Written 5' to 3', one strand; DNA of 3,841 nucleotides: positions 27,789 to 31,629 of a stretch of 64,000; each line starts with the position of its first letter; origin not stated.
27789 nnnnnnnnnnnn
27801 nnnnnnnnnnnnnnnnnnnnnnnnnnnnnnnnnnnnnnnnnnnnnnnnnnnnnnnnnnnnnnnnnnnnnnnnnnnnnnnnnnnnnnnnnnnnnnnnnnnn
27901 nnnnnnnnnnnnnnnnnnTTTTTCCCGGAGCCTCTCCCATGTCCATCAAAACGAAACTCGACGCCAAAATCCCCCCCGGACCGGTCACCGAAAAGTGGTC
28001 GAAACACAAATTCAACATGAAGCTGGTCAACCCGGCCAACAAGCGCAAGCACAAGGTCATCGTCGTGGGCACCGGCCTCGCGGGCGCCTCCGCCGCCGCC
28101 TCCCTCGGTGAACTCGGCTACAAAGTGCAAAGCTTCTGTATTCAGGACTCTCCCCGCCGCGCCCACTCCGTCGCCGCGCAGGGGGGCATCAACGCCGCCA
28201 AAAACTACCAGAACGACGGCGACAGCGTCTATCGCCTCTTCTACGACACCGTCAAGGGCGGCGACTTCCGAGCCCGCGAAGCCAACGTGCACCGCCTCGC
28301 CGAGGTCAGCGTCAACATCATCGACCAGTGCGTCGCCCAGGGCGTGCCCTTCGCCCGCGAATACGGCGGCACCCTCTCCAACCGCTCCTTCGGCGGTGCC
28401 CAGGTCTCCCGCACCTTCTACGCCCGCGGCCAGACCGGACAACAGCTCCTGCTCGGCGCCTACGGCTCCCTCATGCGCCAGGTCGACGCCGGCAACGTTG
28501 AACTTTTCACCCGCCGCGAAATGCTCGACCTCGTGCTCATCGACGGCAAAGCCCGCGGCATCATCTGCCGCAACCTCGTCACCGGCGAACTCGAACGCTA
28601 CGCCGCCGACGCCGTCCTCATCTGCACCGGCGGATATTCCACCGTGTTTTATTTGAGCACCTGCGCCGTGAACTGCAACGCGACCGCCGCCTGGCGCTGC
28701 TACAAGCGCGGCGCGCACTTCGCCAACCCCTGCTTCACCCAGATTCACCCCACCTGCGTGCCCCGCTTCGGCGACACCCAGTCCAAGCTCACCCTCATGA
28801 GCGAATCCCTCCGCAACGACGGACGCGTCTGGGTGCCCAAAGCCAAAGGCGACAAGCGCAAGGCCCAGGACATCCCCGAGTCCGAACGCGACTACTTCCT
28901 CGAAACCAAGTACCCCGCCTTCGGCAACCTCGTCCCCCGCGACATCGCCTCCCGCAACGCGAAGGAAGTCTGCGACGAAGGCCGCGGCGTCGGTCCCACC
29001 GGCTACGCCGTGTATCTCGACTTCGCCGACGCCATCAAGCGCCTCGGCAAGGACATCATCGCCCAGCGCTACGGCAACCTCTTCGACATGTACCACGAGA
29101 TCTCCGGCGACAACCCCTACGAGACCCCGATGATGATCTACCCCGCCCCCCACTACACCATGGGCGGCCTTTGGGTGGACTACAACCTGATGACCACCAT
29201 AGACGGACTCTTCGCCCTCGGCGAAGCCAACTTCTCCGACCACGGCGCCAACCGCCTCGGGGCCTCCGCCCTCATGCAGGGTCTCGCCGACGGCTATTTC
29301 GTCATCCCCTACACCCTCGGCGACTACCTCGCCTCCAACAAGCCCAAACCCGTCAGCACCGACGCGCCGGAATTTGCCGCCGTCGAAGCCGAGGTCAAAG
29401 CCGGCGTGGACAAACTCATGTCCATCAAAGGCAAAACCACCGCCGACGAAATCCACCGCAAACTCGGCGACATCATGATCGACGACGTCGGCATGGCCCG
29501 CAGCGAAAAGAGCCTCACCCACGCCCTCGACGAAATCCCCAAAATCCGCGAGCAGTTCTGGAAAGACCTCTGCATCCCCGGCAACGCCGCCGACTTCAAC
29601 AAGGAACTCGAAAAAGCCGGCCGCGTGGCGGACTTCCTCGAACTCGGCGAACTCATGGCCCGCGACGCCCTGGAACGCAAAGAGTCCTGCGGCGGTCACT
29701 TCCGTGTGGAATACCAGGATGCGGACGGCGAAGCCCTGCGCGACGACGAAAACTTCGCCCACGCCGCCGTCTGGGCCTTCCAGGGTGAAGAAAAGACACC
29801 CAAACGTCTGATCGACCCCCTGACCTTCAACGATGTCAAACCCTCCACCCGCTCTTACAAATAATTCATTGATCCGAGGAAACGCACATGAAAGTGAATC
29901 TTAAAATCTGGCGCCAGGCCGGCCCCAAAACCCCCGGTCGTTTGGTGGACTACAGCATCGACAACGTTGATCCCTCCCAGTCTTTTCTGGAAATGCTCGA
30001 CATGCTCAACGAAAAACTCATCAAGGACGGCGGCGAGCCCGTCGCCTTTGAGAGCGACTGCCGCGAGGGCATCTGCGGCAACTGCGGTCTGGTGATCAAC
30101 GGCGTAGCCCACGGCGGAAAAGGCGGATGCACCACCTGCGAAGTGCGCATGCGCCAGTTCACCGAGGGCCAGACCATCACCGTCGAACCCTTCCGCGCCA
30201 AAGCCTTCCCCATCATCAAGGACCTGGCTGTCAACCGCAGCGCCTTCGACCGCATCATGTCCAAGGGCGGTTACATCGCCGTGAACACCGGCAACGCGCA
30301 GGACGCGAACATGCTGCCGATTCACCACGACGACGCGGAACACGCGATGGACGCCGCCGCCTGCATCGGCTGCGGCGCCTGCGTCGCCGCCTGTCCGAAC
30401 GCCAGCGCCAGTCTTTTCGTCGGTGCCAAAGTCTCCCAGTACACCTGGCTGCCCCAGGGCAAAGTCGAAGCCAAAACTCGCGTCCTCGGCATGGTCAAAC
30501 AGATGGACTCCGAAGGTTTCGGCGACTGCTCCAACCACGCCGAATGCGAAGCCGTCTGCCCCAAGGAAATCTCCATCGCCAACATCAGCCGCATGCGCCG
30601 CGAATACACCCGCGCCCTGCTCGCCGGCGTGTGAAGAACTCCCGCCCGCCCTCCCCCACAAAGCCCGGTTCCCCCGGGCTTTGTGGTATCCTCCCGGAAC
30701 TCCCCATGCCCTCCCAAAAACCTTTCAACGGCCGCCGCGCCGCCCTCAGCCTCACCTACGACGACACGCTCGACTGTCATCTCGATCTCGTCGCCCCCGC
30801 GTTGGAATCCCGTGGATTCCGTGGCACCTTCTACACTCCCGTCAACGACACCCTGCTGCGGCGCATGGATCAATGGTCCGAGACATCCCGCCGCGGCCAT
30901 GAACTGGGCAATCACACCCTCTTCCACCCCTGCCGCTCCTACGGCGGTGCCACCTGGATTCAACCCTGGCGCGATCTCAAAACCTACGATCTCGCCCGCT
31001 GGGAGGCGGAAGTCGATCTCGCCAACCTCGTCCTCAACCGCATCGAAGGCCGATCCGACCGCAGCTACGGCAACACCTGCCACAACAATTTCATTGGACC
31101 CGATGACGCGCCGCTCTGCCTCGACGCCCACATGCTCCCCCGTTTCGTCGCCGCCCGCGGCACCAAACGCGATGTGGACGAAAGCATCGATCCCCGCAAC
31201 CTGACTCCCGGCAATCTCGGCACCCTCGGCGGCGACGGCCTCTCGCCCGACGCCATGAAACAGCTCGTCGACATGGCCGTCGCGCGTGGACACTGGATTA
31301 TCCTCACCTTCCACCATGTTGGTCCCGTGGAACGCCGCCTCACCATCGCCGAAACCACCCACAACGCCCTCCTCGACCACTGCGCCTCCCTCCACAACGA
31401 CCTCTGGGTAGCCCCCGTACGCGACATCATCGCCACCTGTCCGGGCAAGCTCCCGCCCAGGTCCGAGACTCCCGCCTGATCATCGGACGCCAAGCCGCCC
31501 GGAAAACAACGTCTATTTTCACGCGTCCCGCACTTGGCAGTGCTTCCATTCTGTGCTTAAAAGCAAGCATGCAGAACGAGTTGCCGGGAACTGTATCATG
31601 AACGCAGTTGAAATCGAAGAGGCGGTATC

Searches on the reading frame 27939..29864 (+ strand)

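Call 67: search_protein_families(library=pfam, proteins=[window:27939-29864:+], max_evalue=0.00001)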
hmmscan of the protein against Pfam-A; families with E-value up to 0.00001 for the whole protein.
window:27939-29864:+ (641 aa): 4 families
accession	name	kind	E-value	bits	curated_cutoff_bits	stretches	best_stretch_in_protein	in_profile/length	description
PF00890.30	FAD_binding_2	-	2.5e-53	182.2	20.4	1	40-445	2-414/414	FAD binding domain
PF02910.25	Succ_DH_flav_C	-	7.4e-36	123.4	20.8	1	506-640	1-130/130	Fumarate reductase flavoprotein C-term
PF01266.30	DAO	-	4.1e-07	30.3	27.9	0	39-237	1-208/353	FAD dependent oxidoreductase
PF07992.20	Pyr_redox_2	-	5.3e-07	29.8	26.1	0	39-237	2-114/291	Pyridine nucleotide-disulphide oxidoreductase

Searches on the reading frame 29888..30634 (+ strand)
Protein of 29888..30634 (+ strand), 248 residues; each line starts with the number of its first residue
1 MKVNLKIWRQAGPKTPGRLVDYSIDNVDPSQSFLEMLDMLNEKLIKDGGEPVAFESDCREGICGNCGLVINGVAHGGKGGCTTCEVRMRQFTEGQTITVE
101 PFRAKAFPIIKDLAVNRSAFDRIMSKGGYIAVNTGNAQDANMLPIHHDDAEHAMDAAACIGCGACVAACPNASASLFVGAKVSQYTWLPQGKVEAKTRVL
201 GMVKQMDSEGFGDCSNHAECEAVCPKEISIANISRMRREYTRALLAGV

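Call 67: search_protein_families(library=pfam, proteins=[window:29888-30634:+], max_evalue=0.00001)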
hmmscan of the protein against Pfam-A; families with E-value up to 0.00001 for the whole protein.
window:29888-30634:+ (248 aa): 4 families
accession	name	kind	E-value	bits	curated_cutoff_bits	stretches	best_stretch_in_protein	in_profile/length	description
PF13085.11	Fer2_3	-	4.8e-20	72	27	1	4-120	1-105/107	2Fe-2S iron-sulfur cluster binding domain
PF13237.11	Fer4_10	-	4.7e-08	33.3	25.5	1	155-225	5-53/53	4Fe-4S dicluster domain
PF12838.12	Fer4_7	-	7.3e-08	33.2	27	1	159-227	2-51/52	4Fe-4S dicluster domain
PF13183.11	Fer4_8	-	1.1e-07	32.7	27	1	156-228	2-68/68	4Fe-4S dicluster domain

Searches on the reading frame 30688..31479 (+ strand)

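Call 67: search_protein_families(library=pfam, proteins=[window:30688-31479:+], max_evalue=0.00001)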
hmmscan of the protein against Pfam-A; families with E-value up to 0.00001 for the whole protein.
window:30688-31479:+ (263 aa): 1 family
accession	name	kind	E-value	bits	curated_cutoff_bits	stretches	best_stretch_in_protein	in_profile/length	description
PF01522.26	Polysacc_deac_1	-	2e-07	31.4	23.1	1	18-121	7-95/124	Polysaccharide deacetylase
